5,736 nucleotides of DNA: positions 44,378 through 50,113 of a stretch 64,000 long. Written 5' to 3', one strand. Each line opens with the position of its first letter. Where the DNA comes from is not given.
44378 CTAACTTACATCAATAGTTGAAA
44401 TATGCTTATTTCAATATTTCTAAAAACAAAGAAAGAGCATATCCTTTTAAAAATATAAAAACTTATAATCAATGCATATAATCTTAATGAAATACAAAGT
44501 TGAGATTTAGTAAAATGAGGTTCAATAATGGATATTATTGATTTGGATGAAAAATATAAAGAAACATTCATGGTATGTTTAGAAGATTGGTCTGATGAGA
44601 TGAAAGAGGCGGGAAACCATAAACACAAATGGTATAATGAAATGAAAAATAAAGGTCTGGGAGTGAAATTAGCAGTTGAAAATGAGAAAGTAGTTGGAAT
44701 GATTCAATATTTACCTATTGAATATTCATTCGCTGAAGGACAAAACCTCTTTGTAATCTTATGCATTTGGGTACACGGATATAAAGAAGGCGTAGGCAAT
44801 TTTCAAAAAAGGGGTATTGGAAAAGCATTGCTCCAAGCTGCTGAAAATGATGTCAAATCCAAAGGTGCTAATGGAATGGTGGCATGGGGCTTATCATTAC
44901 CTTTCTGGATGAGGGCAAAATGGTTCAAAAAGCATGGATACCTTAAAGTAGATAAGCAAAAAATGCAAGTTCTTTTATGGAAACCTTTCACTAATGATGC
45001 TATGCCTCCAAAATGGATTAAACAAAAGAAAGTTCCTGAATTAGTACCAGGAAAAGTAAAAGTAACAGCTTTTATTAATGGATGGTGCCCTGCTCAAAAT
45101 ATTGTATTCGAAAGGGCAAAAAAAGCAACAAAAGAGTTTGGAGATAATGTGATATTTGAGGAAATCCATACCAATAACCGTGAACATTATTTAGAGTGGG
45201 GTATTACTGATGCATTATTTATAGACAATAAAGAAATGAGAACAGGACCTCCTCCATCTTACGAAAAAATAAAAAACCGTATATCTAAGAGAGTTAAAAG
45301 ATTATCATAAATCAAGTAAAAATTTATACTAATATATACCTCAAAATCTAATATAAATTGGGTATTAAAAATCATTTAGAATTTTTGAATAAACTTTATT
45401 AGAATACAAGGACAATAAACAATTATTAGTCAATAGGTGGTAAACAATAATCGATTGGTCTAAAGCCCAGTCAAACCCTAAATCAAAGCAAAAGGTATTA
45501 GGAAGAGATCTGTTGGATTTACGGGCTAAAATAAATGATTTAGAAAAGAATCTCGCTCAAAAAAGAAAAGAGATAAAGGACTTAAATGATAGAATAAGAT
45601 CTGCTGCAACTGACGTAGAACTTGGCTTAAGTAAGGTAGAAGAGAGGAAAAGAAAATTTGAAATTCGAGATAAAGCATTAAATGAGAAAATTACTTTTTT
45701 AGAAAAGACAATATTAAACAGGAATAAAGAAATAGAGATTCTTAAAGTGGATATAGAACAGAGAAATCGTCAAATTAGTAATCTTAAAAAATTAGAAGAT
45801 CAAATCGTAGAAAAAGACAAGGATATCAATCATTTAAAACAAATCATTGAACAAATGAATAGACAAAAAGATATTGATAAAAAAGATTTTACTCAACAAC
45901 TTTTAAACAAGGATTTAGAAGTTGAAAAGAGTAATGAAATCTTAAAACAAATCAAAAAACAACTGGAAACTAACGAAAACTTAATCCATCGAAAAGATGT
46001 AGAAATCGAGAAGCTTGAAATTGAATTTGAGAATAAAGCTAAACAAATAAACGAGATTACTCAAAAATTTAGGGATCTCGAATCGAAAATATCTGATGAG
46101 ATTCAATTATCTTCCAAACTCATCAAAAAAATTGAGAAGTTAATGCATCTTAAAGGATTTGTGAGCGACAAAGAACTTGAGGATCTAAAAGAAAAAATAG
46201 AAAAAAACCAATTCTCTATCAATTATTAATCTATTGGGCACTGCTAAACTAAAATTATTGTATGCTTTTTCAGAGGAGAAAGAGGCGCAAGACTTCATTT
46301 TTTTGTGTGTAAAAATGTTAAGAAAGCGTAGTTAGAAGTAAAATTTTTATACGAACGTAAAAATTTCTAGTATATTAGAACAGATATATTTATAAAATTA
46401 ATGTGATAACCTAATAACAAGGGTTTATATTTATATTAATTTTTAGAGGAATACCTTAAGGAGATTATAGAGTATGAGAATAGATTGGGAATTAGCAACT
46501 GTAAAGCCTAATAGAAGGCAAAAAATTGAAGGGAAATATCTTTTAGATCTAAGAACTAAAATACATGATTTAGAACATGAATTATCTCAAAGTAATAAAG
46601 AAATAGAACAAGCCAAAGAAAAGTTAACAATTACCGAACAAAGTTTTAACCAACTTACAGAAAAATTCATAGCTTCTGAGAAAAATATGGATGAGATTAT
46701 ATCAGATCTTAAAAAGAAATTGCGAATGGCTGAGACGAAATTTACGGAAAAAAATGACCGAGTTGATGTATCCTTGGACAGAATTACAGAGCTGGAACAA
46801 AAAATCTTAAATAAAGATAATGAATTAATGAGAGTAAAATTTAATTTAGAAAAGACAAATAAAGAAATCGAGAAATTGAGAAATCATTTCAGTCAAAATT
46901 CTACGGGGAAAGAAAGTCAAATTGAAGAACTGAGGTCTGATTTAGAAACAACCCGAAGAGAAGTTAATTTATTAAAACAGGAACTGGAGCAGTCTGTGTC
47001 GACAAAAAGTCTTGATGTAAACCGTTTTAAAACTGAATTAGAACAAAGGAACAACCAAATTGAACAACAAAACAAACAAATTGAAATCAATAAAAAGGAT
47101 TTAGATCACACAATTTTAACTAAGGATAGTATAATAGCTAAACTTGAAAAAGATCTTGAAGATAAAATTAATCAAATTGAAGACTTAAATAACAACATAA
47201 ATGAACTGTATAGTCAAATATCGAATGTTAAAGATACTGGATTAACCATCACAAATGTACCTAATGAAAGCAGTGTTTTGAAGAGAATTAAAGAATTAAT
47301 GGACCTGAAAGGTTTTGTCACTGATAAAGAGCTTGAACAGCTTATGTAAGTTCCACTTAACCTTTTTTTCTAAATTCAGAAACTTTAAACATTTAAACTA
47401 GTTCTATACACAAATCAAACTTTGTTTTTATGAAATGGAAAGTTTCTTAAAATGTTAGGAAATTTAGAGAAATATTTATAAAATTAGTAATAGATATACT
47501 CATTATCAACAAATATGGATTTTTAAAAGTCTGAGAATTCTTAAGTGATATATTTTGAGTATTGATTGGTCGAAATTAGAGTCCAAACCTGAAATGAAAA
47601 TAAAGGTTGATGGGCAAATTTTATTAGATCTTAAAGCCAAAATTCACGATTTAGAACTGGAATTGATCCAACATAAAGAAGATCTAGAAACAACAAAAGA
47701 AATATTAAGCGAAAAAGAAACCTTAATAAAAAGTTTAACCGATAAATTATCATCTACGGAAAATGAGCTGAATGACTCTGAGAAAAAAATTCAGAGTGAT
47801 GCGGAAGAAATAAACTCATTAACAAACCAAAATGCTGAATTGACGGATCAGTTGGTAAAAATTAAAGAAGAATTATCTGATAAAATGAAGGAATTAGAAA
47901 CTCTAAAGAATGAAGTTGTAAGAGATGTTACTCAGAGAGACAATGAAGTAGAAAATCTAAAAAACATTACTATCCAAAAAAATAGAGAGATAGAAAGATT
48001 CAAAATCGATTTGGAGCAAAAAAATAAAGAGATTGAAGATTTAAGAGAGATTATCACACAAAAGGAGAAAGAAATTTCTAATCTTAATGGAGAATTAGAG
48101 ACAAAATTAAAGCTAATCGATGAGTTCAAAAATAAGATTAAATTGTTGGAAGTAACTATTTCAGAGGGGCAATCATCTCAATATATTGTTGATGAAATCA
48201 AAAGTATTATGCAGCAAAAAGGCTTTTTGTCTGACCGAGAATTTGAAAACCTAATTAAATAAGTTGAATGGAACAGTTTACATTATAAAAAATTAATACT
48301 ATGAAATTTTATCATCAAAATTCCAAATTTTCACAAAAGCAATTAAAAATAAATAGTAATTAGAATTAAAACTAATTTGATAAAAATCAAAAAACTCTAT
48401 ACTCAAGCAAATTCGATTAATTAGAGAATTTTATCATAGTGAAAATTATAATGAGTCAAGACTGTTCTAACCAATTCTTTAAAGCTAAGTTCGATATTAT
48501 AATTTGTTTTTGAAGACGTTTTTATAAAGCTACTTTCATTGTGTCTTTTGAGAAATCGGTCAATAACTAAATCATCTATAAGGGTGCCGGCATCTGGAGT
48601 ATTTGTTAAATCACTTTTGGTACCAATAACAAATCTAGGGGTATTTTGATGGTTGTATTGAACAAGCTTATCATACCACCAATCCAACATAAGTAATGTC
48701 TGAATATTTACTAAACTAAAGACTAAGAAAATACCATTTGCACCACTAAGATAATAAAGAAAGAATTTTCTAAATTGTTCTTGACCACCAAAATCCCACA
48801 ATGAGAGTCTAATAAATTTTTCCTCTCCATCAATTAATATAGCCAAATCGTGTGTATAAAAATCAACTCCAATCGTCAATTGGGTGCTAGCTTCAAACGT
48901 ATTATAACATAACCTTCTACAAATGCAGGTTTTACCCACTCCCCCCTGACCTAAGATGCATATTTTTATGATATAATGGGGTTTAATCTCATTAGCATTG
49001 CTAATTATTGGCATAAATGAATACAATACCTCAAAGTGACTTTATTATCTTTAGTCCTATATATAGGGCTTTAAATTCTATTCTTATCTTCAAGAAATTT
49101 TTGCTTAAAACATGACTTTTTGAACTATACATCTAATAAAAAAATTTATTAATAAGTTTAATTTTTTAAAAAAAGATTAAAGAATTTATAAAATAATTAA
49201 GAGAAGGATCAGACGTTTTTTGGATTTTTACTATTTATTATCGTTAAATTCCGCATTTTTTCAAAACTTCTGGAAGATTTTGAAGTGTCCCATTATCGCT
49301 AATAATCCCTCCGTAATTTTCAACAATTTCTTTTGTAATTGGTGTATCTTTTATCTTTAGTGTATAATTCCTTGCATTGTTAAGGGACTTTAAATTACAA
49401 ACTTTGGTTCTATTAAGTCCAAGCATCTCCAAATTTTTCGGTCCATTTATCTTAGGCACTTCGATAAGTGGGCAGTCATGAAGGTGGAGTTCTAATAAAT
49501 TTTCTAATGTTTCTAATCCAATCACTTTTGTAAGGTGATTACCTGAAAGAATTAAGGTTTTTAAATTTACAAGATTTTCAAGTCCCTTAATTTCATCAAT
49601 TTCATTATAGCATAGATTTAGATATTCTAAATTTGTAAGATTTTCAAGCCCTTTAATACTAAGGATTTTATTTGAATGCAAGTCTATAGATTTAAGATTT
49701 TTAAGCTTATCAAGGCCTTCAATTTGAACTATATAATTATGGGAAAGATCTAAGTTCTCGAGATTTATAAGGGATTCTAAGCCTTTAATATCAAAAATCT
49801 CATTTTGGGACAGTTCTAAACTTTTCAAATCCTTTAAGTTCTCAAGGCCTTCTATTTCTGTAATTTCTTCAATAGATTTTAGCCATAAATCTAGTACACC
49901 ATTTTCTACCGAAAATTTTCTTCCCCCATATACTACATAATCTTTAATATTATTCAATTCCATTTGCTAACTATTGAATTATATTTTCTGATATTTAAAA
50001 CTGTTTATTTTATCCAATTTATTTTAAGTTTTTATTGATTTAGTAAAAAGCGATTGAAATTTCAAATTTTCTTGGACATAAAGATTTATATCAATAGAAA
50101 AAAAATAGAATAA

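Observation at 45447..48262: Tandem family of head-rod-tail coiled-coil proteins: candidate Asgard filament or tether system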

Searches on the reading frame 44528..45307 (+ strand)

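Call 32: search_protein_families(library=pfam, proteins=[window:44528-45307:+], max_evalue=0.001)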
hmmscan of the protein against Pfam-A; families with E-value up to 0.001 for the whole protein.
window:44528-45307:+ (260 aa): 2 families
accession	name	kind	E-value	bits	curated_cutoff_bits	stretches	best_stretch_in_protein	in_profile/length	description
PF00583.31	Acetyltransf_1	-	1.1e-07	32.6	20.7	1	15-117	13-96/116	Acetyltransferase (GNAT) family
PF13508.13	Acetyltransf_7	-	1.9e-06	28.6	27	1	49-138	8-82/84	Acetyltransferase (GNAT) domain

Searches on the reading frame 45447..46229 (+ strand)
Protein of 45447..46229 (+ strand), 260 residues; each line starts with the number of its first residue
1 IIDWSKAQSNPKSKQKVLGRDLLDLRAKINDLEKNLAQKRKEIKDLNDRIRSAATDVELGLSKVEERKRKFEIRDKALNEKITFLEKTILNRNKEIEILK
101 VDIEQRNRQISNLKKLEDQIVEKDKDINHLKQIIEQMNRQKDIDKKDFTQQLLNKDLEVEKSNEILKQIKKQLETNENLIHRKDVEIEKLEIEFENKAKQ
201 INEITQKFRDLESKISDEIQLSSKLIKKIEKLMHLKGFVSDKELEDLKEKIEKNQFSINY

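Call 5: search_protein_families(library=pfam, proteins=[window:45447-46229:+], max_evalue=1)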
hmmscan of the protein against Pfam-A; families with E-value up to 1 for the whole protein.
window:45447-46229:+ (260 aa): 12 families
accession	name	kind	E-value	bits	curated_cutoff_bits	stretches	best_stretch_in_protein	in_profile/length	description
PF08702.15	Fib_alpha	-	0.0017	19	29.9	1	23-119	31-127/143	Fibrinogen alpha/beta chain family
PF24554.1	DUF7603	-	0.0054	17.9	27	1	115-212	9-109/110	Domain of unknown function (DUF7603)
PF06818.20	Fez1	-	0.012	16.6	34.4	1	19-151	30-155/199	Fez1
PF24627.1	PUMA_CC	-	0.013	15.9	30.1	1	12-55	28-71/74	PUMA coiled-coil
PF04977.20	DivIC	-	0.02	15.1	28.9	1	21-56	18-53/80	Septum formation initiator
PF05957.18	DUF883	-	0.022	15.1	25.4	1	224-253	9-38/53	DUF883 N-terminal domain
PF16516.10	CC2-LZ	-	0.047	14.6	35.3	1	12-58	6-52/100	Leucine zipper of domain CC2 of NEMO, NF-kappa-B essential modulator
PF19792.4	DUF6276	-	0.054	14.1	27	1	32-67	73-108/128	Family of unknown function (DUF6276)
PF12795.12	MscS_porin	-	0.11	12.5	34.4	2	65-115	148-198/238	Mechanosensitive ion channel porin domain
PF19220.6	Rod_CreS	-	0.25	10.8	100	0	109-225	56-172/359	Crescentin, rod domain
PF15905.10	HMMR_N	-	0.31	10.9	30.1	1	6-120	164-285/330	Hyaluronan mediated motility receptor N-terminal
PF06103.16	DUF948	-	0.9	10.2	37.2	0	159-217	28-86/89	Bacterial protein of unknown function (DUF948)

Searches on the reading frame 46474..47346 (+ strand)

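Call 5: search_protein_families(library=pfam, proteins=[window:46474-47346:+], max_evalue=1)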
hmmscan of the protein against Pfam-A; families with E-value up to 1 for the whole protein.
window:46474-47346:+ (291 aa): 42 families (the best 25 are shown)
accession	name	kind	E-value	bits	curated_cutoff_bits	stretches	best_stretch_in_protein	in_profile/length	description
PF15905.10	HMMR_N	-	0.0011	19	30.1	2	10-91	212-293/330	Hyaluronan mediated motility receptor N-terminal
PF06818.20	Fez1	-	0.0028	18.6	34.4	2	163-258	11-105/199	Fez1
PF12329.13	TMF_DNA_bd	-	0.0047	17.3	35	2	68-110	27-69/74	TATA element modulatory factor 1 DNA binding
PF15294.11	Leu_zip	-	0.0053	16.8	28.2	2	152-244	165-258/275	Leucine zipper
PF16515.11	HIP1_clath_bdg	-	0.0058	17.4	28.8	2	125-176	29-80/99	Clathrin-binding domain of Huntingtin-interacting protein 1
PF14362.11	DUF4407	-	0.007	16.1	31.3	1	125-243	118-240/297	Domain of unknown function (DUF4407)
PF19220.6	Rod_CreS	-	0.0073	15.8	100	1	147-250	5-107/359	Crescentin, rod domain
PF14739.11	DUF4472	-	0.0074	17.3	26.6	1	23-82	37-96/107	Domain of unknown function (DUF4472)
PF00038.26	Filament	-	0.009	16.1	40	1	92-250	8-152/313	Intermediate filament protein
PF02601.20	Exonuc_VII_L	-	0.018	15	35.9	1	130-275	151-297/315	Exonuclease VII, large subunit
PF00261.25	Tropomyosin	-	0.019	14.8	38.6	1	25-135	122-242/242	Tropomyosin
PF12795.12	MscS_porin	-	0.02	14.9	34.4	1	11-136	68-197/238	Mechanosensitive ion channel porin domain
PF05335.18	DUF745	-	0.028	14.6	33.3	1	29-127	70-171/183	Protein of unknown function (DUF745)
PF23067.1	MG280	-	0.03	14.3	27.4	1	181-275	78-166/259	Uncharacterised protein MG280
PF02321.23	OEP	-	0.031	14.5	22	1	147-246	81-183/187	Outer membrane efflux protein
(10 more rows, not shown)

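Call 19: search_protein_families(library=ncbifam, proteins=[window:46474-47346:+], max_evalue=0.1)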
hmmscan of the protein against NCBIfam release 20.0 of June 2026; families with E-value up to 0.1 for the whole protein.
window:46474-47346:+ (291 aa): 24 families
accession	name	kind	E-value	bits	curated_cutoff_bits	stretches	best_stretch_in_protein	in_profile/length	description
TIGR02168.1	SMC_prok_B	equivalog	1.8e-09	35.9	567.35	1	26-254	244-484/1181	chromosome segregation protein SMC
NF045487.1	ASRP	equivalog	9.8e-09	34.3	300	2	15-142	354-472/593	archaea-specific SMC-related protein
TIGR02169.1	SMC_prok_A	equivalog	4.2e-08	31.4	729.4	1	33-256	676-899/1165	chromosome segregation protein SMC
TIGR04523.1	Mplasa_alph_rch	subfamily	3.1e-05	22.1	270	2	23-209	386-576/745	helix-rich protein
NF002572.0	PRK02224.1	equivalog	4.6e-05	21.9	1087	1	15-260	193-439/888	DNA double-strand break repair ATPase Rad50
NF033930.1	pneumo_PspA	exception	6.9e-05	21.8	850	1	16-248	103-326/659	pneumococcal surface protein A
NF038350.1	taxis_HmpF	equivalog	0.00035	19.1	200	1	25-172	145-291/553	pilus motility taxis protein HmpF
NF045780.1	TrlF_fam_ATP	equivalog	0.00056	18.7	350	1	20-249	451-699/944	TrlF family AAA-like ATPase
NF047516.1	LA_3659_fam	equivalog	0.0026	17.4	36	1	156-259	23-108/221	LA_3659 family protein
NF047514.1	SpiroCoCo_N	equivalog_domain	0.0026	17.4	75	1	156-259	23-108/221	SpiroCoCo family coiled-coil protein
NF052320.1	Cbp1_fam_LP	subfamily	0.0036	16.9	90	0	209-254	127-172/286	Cbp1 family collagen-binding glycoprotein adhesin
NF041034.1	Rad50_Sulf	equivalog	0.0077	14.1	1000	1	18-173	542-695/872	DNA double-strand break repair ATPase Rad50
NF041035.1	Rad50_Halo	equivalog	0.0085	14.5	1000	1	22-253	207-439/883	DNA double-strand break repair ATPase Rad50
NF047515.1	SpiroCoCo_C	equivalog_domain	0.0095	15.1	125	0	62-208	30-173/313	SpiroCoCo family coiled-coil protein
NF003034.1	PRK03918.1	equivalog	0.012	13.5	700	0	26-140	617-731/878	DNA double-strand break repair ATPase Rad50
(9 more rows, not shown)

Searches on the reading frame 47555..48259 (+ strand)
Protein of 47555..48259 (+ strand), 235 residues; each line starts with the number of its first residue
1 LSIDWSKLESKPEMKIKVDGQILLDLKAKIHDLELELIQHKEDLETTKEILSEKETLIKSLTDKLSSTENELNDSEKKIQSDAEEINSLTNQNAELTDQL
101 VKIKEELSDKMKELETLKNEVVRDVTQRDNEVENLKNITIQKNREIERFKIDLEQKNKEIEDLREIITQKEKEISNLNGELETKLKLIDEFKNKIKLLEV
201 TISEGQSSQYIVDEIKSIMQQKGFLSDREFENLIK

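Call 5: search_protein_families(library=pfam, proteins=[window:47555-48259:+], max_evalue=1)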
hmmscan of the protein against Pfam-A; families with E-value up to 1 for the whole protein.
window:47555-48259:+ (235 aa): 33 families (the best 25 are shown)
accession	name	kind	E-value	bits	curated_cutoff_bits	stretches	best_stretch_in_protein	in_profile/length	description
PF08614.16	ATG16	-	3.8e-06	27.6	33.7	2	26-122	72-161/200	Autophagy protein 16 (ATG16)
PF13863.11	DUF4200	-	1.7e-05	25.6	29.7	2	37-137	1-101/119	Domain of unknown function (DUF4200)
PF06818.20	Fez1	-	8.1e-05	23.6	34.4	2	96-190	15-112/199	Fez1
PF10174.14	Cast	-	0.00041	19.2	29.1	1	21-218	359-563/766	RIM-binding protein of the cytomatrix active zone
PF16515.11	HIP1_clath_bdg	-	0.00058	20.6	28.8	1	132-182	36-90/99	Clathrin-binding domain of Huntingtin-interacting protein 1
PF12072.13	RNase_Y_N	-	0.0034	17.3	32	2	104-186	52-134/201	RNase Y N-terminal region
PF05557.18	MAD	-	0.004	16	30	1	26-219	7-196/661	Mitotic checkpoint protein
PF00038.26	Filament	-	0.0076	16.4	40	1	22-133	164-280/313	Intermediate filament protein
PF15905.10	HMMR_N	-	0.0086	16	30.1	1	106-195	203-295/330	Hyaluronan mediated motility receptor N-terminal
PF08581.15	Tup_N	-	0.012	16.4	28.7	1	59-115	14-70/77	Tup N-terminal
PF07544.18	Med9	-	0.031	14.8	26.9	1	158-195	43-80/80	RNA polymerase II transcription mediator complex subunit 9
PF11559.13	ADIP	-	0.039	14.5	34.3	1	38-137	48-147/151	Afadin- and alpha -actinin-Binding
PF20492.3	ERM_helical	-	0.042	14.3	40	1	31-138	9-112/120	Ezrin/radixin/moesin, alpha-helical domain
PF07926.17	TPR_MLP1_2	-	0.081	13.4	36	0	26-100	62-126/129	TPR/MLP1/MLP2-like protein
PF05911.16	FPP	-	0.11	11.1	40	1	22-121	700-799/871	Filament-like plant protein, long coiled-coil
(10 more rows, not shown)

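Call 15: find_homologous_proteins(query=window:47555-48259:+, max_evalue=0.001)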
Query window:47555-48259:+ (235 aa): 1 proteins with E <= 0.001 among 1908 candidates. Only proteins of 129 to 412 residues were searched: fused or split forms outside these lengths cannot appear, so this answer is no evidence that the protein stands alone or is whole; lengths 'longer' or 'shorter' looks for them.
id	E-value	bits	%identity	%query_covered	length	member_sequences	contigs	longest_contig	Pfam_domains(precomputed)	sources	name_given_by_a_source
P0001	5.7e-44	169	86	46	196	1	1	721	-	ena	-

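Call 19: search_protein_families(library=ncbifam, proteins=[window:47555-48259:+], max_evalue=0.1)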
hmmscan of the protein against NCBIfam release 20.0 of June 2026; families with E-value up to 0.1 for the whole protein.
window:47555-48259:+ (235 aa): 25 families
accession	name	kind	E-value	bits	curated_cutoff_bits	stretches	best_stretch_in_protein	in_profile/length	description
TIGR02168.1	SMC_prok_B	equivalog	1.1e-08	33.4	567.35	1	24-211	689-879/1181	chromosome segregation protein SMC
NF045487.1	ASRP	equivalog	2.2e-08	33.2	300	2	71-208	129-271/593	archaea-specific SMC-related protein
TIGR04523.1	Mplasa_alph_rch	subfamily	2.3e-06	25.8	270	1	23-225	220-424/745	helix-rich protein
TIGR02169.1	SMC_prok_A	equivalog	1.9e-05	22.6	729.4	2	104-207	677-780/1165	chromosome segregation protein SMC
NF041034.1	Rad50_Sulf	equivalog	8.3e-05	20.6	1000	1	34-218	544-729/872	DNA double-strand break repair ATPase Rad50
NF053563.1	Rkd4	equivalog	0.00013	20.3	860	1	34-182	262-408/747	arcadin-4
NF003034.1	PRK03918.1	equivalog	0.00033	18.7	700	1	22-222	201-400/878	DNA double-strand break repair ATPase Rad50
NF002572.0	PRK02224.1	equivalog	0.00035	19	1087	1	24-195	254-421/888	DNA double-strand break repair ATPase Rad50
NF041035.1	Rad50_Halo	equivalog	0.00074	18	1000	1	25-203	217-394/883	DNA double-strand break repair ATPase Rad50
NF047515.1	SpiroCoCo_C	equivalog_domain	0.0014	17.9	125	0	38-192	134-262/313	SpiroCoCo family coiled-coil protein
NF033930.1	pneumo_PspA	exception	0.0023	16.7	850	1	16-220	131-328/659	pneumococcal surface protein A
TIGR03319.1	RNase_Y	equivalog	0.0031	16.1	454.35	1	102-221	48-163/514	ribonuclease Y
NF038350.1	taxis_HmpF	equivalog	0.0048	15.3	200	0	21-120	452-551/553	pilus motility taxis protein HmpF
NF045780.1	TrlF_fam_ATP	equivalog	0.0054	15.5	350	1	26-210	492-682/944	TrlF family AAA-like ATPase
TIGR04211.1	SH3_and_anchor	equivalog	0.0093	15.6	65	1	28-123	66-164/198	TIGR04211 family SH3 domain-containing protein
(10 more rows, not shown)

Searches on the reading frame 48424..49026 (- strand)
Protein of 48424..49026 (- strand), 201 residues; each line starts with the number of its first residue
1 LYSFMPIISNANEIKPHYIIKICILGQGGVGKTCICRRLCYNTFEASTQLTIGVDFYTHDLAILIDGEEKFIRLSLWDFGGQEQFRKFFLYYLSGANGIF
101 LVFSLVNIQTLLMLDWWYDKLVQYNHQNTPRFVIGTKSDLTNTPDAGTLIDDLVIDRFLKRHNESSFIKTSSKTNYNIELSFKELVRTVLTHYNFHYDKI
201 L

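Call 32: search_protein_families(library=pfam, proteins=[window:48424-49026:-], max_evalue=0.001)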
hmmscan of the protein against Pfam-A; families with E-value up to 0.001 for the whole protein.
window:48424-49026:- (201 aa): 5 families
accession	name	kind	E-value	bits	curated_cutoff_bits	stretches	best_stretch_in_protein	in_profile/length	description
PF00071.28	Ras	-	8.7e-33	113.6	21.6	1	21-190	1-161/162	Ras family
PF08477.19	Roc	-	1.6e-26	93.3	27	1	21-139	1-119/119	Ras of Complex, Roc, domain of DAPkinase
PF00025.27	Arf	-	4e-10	39.9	22.3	1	20-187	15-172/174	ADP-ribosylation factor family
PF04670.18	Gtr1_RagA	-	6e-05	23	22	1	21-88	1-64/232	Gtr1/RagA G protein conserved region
PF00503.26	G-alpha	-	0.00088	18.9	48.8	0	51-114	170-225/333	G-protein alpha subunit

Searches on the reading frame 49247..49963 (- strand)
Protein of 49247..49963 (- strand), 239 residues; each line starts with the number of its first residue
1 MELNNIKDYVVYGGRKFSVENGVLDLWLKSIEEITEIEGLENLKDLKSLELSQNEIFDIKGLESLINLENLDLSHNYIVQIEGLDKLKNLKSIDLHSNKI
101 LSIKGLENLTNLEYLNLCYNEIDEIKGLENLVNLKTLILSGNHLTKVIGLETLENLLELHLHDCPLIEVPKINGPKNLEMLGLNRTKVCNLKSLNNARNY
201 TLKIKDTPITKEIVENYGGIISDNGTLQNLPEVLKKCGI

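Call 32: search_protein_families(library=pfam, proteins=[window:49247-49963:-], max_evalue=0.001)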
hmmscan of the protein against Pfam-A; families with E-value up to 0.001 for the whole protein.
window:49247-49963:- (239 aa): 7 families
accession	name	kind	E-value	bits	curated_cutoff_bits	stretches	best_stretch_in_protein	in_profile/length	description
PF12799.13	LRR_4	-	3e-24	84.9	27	4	67-108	2-44/44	Leucine Rich repeats (2 copies)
PF13855.12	LRR_8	-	1.2e-13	51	27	3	89-144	2-61/61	Leucine rich repeat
PF14580.12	LRR_9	-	7.9e-09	35.8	30.5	1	68-137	44-115/175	Leucine-rich repeat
PF23952.1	LRR_EndoS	-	2.8e-08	34.4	27.9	0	115-192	28-109/116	Endo-beta-N-acetylglucosaminidase EndoS LRR domain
PF00560.39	LRR_1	-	1.3e-07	30.8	20.6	0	67-80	1-16/23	Leucine Rich Repeat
PF24048.1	LRR_NXF1-5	-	6.1e-06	26.3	30.5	1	41-96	51-110/142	NXF1/2/3/5 leucine-rich repeat domain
PF23598.1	LRR_14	-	2.6e-05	23.6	40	0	94-204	28-148/353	Leucine-rich repeat region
